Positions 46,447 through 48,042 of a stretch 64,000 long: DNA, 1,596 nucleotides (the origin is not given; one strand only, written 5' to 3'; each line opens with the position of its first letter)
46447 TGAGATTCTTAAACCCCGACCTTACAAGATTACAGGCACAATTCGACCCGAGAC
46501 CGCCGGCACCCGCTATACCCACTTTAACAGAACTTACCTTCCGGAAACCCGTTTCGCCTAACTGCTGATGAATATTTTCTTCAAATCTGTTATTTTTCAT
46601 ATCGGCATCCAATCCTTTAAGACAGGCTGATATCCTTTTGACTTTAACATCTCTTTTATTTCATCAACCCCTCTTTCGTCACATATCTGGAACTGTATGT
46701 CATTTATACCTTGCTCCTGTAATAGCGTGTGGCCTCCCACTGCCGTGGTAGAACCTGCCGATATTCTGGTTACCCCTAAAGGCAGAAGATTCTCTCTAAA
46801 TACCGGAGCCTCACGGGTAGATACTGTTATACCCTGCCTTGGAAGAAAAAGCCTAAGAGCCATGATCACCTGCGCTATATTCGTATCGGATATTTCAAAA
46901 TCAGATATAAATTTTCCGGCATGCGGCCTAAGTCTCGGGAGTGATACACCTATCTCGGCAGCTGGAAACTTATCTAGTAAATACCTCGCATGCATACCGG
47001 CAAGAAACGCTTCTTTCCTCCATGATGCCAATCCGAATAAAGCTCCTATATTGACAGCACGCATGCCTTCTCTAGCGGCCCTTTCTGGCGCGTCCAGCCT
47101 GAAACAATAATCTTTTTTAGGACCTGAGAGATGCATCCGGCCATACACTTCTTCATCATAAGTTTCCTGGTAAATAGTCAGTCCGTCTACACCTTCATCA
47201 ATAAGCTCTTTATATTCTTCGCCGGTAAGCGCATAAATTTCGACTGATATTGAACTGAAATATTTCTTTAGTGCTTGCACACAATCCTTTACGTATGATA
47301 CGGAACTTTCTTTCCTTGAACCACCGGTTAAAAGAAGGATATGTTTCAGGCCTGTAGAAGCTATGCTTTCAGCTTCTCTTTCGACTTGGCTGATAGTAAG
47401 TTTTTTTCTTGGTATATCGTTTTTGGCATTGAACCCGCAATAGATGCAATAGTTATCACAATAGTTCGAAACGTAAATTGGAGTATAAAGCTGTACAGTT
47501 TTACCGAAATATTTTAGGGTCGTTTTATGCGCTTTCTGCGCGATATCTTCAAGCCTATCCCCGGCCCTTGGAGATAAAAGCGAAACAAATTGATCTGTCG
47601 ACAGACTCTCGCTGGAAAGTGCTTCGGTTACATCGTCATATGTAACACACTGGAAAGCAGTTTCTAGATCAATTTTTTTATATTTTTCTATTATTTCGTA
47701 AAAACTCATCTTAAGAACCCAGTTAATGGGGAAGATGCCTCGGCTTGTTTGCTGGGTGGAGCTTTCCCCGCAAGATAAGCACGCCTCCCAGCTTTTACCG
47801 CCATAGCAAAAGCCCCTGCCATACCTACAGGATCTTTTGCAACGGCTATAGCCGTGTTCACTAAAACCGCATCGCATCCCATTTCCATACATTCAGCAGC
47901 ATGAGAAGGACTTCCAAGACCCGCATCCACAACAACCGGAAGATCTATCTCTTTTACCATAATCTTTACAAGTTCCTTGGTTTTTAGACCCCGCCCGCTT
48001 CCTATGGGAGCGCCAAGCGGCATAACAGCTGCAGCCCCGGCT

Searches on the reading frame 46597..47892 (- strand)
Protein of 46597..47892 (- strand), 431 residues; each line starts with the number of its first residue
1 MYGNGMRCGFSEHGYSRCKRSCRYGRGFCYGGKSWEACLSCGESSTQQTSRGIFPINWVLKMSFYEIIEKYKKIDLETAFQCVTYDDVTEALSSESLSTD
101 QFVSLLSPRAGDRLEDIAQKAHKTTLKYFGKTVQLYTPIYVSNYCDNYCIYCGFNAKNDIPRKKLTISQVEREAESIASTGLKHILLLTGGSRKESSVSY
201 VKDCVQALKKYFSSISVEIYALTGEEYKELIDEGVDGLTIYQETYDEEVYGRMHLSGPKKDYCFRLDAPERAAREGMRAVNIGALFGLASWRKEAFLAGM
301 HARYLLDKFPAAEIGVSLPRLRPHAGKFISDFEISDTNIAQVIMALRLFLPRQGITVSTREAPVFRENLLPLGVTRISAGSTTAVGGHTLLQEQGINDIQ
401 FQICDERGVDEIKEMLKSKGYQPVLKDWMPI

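Call 6: search_protein_families(library=pfam, proteins=[window:46597-47892:-], max_evalue=0.00001)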
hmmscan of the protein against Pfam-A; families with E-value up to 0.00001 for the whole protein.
window:46597-47892:- (431 aa): 2 families
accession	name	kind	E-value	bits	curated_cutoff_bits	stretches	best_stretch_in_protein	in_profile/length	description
PF06968.18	BATS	-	6.1e-19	68.4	22.2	1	317-422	1-88/88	Biotin and Thiamin Synthesis associated domain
PF04055.27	Radical_SAM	-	9.5e-13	49.1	29.5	1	139-283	1-149/166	Radical SAM superfamily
